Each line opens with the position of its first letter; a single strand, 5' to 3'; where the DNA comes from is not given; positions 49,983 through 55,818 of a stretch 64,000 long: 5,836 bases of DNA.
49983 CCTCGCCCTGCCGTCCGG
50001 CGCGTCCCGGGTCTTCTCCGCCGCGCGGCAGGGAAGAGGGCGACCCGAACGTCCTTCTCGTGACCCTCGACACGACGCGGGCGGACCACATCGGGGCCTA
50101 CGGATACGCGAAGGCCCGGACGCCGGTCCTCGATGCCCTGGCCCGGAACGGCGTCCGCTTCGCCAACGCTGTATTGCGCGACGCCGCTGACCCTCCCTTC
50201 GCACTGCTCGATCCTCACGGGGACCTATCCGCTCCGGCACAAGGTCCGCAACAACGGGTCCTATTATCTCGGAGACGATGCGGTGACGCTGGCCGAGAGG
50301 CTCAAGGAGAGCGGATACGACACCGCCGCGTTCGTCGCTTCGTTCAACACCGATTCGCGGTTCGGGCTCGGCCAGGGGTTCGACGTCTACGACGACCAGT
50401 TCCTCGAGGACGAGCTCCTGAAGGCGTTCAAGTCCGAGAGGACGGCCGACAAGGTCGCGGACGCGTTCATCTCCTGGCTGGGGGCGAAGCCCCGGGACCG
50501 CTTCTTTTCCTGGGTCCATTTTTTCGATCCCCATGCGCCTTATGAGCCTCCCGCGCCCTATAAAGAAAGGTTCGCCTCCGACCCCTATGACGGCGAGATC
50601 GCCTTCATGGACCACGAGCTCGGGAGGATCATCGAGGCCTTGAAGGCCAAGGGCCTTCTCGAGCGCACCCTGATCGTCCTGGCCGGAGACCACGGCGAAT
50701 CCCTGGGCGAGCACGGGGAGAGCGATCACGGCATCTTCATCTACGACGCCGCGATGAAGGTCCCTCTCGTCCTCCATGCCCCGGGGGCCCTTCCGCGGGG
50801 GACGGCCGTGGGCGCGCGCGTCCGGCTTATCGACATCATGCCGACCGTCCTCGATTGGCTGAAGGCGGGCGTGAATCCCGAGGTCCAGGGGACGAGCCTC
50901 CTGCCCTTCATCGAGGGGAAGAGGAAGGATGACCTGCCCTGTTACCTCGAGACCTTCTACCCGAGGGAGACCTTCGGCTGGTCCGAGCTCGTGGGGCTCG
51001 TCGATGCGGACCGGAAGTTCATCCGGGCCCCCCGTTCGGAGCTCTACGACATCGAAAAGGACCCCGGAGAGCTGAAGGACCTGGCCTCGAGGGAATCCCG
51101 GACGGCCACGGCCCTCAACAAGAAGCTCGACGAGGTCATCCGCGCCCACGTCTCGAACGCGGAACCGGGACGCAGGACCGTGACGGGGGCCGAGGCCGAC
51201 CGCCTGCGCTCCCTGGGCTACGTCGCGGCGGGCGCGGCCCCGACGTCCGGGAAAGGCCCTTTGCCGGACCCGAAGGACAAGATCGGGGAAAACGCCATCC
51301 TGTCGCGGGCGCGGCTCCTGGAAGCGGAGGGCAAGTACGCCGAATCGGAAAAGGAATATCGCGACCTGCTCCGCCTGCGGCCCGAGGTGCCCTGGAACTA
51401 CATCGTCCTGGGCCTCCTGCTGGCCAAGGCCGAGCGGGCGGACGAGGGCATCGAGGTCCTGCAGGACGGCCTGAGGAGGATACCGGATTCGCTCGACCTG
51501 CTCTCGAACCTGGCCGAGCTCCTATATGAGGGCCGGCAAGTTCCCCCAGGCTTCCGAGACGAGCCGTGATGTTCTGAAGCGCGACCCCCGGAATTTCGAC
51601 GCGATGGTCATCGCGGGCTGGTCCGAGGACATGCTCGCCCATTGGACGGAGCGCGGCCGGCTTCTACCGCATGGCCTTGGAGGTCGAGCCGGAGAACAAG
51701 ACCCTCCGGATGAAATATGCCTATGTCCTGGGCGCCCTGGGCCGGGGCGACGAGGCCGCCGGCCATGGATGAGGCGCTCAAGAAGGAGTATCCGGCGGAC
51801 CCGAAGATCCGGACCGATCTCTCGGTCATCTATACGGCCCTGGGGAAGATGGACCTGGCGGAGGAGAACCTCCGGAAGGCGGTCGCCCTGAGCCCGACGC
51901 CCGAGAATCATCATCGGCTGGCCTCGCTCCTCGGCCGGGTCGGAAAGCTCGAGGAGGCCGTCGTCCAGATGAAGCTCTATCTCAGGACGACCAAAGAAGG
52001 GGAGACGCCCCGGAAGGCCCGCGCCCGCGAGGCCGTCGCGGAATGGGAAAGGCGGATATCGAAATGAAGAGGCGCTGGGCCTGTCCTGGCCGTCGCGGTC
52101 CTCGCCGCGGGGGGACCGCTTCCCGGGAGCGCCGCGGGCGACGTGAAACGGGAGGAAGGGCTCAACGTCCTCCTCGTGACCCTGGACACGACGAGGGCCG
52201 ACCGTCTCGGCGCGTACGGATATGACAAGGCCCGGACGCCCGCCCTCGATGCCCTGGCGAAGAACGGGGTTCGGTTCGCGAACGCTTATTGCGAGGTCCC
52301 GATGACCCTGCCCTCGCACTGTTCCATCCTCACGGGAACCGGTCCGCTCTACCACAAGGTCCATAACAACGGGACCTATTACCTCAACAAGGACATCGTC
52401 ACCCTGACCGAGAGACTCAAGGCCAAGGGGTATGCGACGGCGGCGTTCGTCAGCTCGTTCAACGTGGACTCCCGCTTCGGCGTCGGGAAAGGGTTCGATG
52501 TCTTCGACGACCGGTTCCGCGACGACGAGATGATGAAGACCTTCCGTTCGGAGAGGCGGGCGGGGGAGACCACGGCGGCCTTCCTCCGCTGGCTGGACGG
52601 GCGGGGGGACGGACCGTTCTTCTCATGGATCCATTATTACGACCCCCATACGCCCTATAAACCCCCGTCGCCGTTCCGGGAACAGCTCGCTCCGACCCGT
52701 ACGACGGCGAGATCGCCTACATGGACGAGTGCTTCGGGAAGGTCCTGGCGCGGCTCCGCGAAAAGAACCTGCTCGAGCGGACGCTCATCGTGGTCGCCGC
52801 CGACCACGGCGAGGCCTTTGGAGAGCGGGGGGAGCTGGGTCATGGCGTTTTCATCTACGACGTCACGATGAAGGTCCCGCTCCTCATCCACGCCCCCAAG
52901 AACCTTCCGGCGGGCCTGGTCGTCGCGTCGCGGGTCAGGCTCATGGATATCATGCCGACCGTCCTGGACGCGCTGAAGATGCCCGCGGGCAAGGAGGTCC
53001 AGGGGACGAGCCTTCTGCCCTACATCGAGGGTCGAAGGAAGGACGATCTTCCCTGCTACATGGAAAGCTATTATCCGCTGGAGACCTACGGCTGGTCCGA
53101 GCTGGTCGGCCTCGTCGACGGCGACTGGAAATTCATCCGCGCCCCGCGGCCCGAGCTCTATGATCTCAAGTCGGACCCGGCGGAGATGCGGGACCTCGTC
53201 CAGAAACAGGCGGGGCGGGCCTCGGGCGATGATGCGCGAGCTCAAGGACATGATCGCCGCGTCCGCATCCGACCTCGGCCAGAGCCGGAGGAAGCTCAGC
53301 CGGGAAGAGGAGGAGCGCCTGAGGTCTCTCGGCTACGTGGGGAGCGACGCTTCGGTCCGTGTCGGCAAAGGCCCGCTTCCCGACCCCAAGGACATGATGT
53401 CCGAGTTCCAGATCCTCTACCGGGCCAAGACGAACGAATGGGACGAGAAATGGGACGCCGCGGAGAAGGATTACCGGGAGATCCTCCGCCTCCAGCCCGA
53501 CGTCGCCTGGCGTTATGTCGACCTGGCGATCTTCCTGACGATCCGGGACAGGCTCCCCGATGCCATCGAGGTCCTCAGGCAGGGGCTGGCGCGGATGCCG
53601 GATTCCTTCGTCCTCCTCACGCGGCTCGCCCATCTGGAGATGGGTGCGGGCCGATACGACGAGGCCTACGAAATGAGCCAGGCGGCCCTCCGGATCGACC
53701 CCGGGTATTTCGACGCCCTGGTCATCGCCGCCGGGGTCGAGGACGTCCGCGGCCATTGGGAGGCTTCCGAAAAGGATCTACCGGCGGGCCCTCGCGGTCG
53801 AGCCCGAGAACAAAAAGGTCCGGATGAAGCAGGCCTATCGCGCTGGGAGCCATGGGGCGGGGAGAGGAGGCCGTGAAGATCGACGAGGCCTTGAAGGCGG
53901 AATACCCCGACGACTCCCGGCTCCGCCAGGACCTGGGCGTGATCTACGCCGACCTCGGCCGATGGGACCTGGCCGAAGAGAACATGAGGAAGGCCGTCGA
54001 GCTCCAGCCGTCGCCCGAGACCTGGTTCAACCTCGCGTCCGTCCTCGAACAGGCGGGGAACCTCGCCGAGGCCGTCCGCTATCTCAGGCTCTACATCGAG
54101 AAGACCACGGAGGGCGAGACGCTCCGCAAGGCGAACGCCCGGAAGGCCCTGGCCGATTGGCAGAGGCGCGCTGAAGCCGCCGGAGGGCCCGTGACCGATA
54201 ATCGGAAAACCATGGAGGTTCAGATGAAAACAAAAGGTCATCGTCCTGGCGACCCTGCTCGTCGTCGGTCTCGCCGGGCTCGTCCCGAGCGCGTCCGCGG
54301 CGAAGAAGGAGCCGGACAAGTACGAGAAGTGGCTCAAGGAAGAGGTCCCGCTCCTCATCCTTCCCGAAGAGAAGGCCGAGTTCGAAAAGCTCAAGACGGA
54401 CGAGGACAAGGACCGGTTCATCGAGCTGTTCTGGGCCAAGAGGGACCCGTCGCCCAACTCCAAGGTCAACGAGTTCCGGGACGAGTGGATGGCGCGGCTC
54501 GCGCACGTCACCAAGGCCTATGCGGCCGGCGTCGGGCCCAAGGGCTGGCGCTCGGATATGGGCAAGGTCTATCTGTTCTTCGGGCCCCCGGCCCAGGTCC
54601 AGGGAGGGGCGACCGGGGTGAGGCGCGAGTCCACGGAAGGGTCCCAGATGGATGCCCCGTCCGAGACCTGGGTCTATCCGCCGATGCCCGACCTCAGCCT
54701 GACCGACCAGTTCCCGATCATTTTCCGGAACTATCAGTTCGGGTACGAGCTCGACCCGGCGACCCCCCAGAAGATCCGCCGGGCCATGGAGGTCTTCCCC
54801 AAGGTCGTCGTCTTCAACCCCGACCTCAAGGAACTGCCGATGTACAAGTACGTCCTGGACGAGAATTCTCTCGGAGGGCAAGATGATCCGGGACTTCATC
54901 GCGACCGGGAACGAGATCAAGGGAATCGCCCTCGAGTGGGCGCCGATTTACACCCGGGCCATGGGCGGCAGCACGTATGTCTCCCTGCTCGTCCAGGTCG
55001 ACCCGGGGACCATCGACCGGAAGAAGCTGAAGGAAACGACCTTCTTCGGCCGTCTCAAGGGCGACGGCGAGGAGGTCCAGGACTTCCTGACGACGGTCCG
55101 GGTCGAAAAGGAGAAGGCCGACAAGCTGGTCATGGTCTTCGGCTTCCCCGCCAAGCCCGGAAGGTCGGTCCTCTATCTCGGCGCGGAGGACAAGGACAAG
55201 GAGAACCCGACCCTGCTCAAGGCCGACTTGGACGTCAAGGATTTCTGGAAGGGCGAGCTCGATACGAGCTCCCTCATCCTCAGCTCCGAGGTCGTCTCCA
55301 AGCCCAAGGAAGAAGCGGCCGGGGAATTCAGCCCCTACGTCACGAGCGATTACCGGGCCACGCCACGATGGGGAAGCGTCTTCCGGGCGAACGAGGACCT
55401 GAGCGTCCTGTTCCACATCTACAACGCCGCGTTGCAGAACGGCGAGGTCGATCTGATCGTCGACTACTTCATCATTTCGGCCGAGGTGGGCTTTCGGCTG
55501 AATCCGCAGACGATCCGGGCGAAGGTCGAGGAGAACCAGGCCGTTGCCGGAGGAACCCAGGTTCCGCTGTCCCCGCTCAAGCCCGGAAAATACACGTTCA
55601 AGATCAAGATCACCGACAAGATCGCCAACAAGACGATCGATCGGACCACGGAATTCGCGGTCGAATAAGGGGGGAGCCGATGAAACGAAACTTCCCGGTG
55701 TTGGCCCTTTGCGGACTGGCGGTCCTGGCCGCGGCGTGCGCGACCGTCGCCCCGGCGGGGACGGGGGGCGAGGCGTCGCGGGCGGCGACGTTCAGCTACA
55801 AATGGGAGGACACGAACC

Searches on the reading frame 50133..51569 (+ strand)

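Call 47: search_protein_families(library=pfam, proteins=[window:50133-51569:+], max_evalue=0.0001)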
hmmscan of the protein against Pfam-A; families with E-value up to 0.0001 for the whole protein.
window:50133-51569:+ (478 aa): 4 families
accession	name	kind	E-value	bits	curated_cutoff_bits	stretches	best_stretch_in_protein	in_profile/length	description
PF00884.28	Sulfatase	-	3.3e-32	112.4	25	1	14-244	43-300/301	Sulfatase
PF16347.10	SGSH_C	-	4.5e-14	53.3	29.3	1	192-334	1-150/154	N-sulphoglucosamine sulphohydrolase, C-terminal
PF01663.27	Phosphodiest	-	1e-09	38.9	23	1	17-190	41-222/342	Type I phosphodiesterase / nucleotide pyrophosphatase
PF13428.12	TPR_14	-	4.6e-07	30.3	23.5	0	387-427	2-42/44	Tetratricopeptide repeat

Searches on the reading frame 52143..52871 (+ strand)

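Call 47: search_protein_families(library=pfam, proteins=[window:52143-52871:+], max_evalue=0.0001)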
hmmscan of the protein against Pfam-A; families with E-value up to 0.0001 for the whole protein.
window:52143-52871:+ (242 aa): 2 families
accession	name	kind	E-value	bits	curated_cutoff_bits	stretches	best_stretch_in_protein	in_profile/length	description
PF00884.28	Sulfatase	-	1.2e-24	87.6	25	1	8-181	2-187/301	Sulfatase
PF01663.27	Phosphodiest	-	1.2e-09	38.7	23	1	9-83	1-72/342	Type I phosphodiesterase / nucleotide pyrophosphatase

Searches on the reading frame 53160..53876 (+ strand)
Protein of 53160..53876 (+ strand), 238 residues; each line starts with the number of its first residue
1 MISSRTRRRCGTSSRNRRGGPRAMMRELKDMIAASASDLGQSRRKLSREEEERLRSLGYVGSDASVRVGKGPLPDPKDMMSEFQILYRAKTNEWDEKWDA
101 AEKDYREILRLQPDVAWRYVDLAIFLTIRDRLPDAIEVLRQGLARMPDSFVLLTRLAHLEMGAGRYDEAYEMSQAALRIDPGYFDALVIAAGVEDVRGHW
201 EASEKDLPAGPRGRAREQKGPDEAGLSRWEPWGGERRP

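Call 47: search_protein_families(library=pfam, proteins=[window:53160-53876:+], max_evalue=0.0001)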
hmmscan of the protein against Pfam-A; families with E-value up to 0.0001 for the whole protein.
window:53160-53876:+ (238 aa): 6 families
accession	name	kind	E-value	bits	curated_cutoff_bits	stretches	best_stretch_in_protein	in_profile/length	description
PF14559.12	TPR_19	-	4.6e-13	49.7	25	1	131-182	6-57/68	Tetratricopeptide repeat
PF07719.23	TPR_2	-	4.9e-08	32.9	27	0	153-182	4-33/34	Tetratricopeptide repeat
PF13428.12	TPR_14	-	7.7e-08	32.7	23.5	0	152-188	3-39/44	Tetratricopeptide repeat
PF13424.12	TPR_12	-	1.1e-07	32.4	30.1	0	151-179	4-32/77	Tetratricopeptide repeat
PF00515.34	TPR_1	-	5.4e-07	29.6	27.8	0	153-183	4-34/34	Tetratricopeptide repeat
PF13432.12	TPR_16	-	6.3e-05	23.8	32.7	0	96-147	11-62/65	Tetratricopeptide repeat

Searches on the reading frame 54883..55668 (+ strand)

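Call 47: search_protein_families(library=pfam, proteins=[window:54883-55668:+], max_evalue=0.0001)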
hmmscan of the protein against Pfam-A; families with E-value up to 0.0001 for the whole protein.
window:54883-55668:+ (261 aa): 1 family
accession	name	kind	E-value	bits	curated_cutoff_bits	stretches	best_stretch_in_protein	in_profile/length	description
PF07495.19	Y_Y_Y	-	9.2e-05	22.7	26.6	0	229-260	32-64/65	Y_Y_Y domain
